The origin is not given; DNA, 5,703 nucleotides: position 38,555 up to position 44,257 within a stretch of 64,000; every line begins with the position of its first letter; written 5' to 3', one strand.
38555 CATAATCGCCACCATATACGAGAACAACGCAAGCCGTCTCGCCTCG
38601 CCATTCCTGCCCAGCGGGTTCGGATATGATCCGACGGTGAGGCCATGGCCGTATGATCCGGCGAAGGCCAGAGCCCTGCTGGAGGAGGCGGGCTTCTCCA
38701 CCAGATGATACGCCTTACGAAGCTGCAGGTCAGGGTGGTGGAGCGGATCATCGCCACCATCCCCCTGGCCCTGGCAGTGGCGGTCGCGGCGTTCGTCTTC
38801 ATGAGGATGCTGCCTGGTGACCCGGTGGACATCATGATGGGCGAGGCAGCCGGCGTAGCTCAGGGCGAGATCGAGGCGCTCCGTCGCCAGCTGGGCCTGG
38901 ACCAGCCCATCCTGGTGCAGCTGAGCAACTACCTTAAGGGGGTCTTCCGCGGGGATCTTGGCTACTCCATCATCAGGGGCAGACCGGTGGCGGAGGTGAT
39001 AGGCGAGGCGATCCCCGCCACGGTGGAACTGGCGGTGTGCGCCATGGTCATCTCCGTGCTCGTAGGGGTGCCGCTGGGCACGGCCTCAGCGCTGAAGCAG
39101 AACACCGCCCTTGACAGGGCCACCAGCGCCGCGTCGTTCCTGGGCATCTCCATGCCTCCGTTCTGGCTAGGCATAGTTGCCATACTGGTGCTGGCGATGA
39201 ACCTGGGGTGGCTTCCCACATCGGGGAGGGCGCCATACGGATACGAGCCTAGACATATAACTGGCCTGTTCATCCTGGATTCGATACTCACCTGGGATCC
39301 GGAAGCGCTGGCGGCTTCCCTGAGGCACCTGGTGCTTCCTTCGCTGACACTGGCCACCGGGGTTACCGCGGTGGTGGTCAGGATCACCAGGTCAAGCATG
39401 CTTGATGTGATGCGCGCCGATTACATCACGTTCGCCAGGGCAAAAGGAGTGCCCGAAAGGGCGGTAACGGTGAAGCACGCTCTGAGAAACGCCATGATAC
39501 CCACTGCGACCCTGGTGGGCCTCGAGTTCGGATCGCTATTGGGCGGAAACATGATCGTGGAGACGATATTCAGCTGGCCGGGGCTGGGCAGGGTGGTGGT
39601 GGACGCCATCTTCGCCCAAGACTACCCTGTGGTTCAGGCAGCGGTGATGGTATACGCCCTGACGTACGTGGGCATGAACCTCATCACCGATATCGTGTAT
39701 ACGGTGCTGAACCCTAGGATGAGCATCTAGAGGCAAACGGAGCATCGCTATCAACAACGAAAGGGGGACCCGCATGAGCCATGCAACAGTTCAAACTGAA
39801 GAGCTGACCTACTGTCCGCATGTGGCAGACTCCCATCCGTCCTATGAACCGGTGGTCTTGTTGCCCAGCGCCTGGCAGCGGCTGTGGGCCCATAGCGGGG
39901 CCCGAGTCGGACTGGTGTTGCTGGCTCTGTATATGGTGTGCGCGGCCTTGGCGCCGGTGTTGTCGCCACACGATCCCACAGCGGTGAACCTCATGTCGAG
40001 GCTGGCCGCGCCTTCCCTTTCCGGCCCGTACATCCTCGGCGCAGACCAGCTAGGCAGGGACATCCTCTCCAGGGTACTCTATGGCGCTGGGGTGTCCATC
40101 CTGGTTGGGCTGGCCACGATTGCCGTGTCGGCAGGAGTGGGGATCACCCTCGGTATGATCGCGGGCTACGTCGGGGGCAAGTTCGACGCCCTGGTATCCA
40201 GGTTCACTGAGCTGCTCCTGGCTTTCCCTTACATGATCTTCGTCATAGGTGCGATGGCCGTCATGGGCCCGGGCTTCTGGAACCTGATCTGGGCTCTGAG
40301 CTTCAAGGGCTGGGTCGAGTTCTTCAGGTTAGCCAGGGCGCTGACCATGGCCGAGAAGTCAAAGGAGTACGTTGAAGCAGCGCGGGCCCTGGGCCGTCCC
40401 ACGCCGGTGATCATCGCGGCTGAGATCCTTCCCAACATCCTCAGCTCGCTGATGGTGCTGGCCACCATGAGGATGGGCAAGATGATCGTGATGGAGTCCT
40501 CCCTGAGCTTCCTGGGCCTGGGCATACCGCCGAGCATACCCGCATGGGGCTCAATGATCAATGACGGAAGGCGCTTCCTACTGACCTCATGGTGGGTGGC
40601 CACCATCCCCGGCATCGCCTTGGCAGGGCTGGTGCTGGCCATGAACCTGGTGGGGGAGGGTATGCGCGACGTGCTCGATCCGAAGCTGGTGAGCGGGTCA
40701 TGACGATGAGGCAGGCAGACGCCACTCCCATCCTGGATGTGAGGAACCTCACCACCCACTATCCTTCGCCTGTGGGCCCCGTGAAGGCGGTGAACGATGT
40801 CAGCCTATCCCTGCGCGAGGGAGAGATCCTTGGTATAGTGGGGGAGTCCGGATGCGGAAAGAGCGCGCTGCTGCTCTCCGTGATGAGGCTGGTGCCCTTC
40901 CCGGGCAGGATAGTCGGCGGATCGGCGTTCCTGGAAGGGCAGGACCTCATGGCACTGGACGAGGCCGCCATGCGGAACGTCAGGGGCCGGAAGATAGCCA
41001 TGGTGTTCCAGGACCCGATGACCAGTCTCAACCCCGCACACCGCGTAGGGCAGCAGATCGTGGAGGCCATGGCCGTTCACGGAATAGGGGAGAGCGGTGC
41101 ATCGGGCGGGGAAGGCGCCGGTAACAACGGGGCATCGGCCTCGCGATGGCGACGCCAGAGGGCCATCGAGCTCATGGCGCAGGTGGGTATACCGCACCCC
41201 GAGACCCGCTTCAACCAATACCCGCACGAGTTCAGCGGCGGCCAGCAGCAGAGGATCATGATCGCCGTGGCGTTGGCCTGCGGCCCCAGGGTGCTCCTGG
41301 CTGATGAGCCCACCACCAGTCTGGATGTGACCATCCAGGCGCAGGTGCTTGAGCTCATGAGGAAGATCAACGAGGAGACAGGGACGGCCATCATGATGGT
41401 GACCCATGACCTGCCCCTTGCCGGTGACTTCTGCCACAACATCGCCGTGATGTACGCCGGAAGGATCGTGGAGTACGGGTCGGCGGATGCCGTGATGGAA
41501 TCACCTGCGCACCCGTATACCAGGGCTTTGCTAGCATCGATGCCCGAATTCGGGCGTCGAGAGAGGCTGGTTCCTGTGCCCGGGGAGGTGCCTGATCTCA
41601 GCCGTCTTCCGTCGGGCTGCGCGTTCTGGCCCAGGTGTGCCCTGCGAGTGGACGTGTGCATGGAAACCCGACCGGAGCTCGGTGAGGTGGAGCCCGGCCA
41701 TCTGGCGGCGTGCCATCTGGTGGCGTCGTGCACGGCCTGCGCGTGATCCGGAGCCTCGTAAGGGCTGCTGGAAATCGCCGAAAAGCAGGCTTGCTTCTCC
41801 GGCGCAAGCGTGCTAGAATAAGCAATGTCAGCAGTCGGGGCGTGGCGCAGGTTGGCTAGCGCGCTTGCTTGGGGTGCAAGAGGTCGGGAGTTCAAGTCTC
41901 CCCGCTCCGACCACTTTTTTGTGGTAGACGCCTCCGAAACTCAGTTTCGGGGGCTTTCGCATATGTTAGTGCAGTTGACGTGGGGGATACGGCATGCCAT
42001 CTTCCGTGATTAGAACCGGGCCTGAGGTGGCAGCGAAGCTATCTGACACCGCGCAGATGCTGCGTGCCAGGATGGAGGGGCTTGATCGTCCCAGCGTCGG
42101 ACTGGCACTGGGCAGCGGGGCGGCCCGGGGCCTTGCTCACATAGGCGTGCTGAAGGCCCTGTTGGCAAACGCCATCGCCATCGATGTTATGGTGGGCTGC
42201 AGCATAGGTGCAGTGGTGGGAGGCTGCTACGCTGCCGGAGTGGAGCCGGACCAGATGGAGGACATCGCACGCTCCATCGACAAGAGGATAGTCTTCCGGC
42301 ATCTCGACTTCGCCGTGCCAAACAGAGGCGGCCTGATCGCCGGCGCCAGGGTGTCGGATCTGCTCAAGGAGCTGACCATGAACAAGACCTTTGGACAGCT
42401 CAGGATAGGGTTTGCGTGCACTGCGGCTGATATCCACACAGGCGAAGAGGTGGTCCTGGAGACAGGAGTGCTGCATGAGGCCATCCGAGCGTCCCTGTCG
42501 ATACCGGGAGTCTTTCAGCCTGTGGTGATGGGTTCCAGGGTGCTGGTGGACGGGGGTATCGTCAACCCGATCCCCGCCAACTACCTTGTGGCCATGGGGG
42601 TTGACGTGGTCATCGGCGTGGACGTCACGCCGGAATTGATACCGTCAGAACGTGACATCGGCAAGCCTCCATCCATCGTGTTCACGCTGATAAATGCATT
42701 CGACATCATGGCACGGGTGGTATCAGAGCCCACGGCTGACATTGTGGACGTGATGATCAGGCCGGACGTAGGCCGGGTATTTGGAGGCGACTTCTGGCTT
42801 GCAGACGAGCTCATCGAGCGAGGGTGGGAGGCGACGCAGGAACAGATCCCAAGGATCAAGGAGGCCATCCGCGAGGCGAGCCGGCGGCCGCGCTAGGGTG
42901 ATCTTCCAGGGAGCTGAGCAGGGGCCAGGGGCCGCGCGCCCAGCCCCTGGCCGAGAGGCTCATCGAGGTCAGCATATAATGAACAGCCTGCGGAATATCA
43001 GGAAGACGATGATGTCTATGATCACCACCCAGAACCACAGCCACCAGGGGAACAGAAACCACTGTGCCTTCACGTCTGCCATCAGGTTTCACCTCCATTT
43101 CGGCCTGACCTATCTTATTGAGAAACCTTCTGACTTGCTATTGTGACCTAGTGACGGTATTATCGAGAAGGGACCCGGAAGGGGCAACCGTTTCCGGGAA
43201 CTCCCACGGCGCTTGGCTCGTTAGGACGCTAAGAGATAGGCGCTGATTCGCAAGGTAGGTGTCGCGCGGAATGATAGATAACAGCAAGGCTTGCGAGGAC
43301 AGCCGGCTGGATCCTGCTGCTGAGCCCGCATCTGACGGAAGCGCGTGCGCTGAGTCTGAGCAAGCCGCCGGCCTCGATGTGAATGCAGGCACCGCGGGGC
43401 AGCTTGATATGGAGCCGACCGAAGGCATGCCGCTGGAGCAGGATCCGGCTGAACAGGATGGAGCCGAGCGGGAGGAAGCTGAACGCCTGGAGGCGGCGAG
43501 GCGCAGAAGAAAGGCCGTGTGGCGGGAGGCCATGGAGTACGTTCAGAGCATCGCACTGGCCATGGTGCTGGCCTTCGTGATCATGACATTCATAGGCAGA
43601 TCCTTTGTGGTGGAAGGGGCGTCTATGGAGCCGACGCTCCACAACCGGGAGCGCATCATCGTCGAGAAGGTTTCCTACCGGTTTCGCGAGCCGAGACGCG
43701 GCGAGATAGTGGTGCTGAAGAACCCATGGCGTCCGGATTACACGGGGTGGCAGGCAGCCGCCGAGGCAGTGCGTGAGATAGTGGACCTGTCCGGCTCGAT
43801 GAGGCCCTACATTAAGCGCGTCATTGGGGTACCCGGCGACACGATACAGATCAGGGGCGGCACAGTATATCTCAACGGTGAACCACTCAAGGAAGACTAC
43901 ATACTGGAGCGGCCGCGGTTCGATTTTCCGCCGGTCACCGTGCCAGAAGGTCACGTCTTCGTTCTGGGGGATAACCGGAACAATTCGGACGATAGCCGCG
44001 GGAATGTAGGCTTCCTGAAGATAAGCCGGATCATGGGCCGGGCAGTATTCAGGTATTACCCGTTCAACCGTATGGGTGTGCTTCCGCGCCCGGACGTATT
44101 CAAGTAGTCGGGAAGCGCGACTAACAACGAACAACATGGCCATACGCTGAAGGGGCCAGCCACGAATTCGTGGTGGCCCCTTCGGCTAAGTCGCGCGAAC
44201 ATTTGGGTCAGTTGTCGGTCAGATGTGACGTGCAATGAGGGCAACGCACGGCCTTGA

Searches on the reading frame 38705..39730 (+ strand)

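Call 38: search_protein_families(library=pfam, proteins=[window:38705-39730:+], max_evalue=0.00001)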
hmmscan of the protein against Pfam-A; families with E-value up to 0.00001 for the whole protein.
window:38705-39730:+ (341 aa): 2 families
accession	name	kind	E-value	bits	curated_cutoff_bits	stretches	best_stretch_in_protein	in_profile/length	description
PF00528.27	BPD_transp_1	-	1.2e-39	136.4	26.4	1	121-340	1-183/184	Binding-protein-dependent transport system inner membrane component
PF19300.4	BPD_transp_1_N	-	1.9e-10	41.4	23.8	1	11-109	5-113/114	Binding-prot-dependent transport system membrane comp, N-term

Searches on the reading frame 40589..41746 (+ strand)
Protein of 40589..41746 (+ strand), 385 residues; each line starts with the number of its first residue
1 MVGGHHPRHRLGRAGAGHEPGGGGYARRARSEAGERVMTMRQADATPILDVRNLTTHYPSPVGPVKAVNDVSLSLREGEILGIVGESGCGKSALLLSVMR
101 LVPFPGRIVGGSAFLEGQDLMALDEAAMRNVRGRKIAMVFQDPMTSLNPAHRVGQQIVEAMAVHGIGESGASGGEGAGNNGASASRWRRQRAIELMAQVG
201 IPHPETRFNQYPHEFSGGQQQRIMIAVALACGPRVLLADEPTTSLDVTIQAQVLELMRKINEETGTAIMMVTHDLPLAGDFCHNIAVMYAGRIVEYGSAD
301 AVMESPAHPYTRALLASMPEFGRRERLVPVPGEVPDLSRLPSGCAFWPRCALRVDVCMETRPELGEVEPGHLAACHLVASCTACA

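Call 39: search_protein_families(library=pfam, proteins=[window:40589-41746:+], max_evalue=0.00001)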
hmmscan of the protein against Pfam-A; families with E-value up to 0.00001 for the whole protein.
window:40589-41746:+ (385 aa): 3 families
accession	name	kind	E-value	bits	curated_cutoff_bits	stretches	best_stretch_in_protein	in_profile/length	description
PF00005.33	ABC_tran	-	4.7e-30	105.4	25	1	68-243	1-137/137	ABC transporter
PF08352.17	oligo_HPY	-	1.1e-19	71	27.1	1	294-357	1-65/65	Oligopeptide/dipeptide transporter, C-terminal region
PF13304.12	AAA_21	-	5.6e-09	36.9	27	1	202-276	225-300/304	AAA domain, putative AbiEii toxin, Type IV TA system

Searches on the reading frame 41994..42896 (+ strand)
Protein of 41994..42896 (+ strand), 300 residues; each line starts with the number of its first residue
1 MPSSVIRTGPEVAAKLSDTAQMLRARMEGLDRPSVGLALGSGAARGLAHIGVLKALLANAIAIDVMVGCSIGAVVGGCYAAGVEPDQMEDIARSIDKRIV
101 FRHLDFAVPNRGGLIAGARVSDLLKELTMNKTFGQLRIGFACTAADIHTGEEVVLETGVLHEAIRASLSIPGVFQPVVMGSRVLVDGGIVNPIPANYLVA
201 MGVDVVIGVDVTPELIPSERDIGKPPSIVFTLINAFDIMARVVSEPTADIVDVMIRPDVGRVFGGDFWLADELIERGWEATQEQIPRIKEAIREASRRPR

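Call 39: search_protein_families(library=pfam, proteins=[window:41994-42896:+], max_evalue=0.00001)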
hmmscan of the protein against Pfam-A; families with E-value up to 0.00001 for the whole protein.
window:41994-42896:+ (300 aa): 1 family
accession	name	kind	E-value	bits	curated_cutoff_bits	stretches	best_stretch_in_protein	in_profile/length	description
PF01734.28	Patatin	-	7.6e-30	105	27.7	1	37-198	1-190/191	Patatin-like phospholipase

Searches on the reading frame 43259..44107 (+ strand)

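Call 39: search_protein_families(library=pfam, proteins=[window:43259-44107:+], max_evalue=0.00001)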
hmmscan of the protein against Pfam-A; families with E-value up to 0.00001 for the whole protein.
window:43259-44107:+ (282 aa): 1 family
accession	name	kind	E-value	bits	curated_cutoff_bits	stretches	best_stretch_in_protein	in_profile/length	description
PF10502.14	Peptidase_S26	-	2.1e-49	168.1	22.9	1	92-267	2-168/168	Signal peptidase, peptidase S26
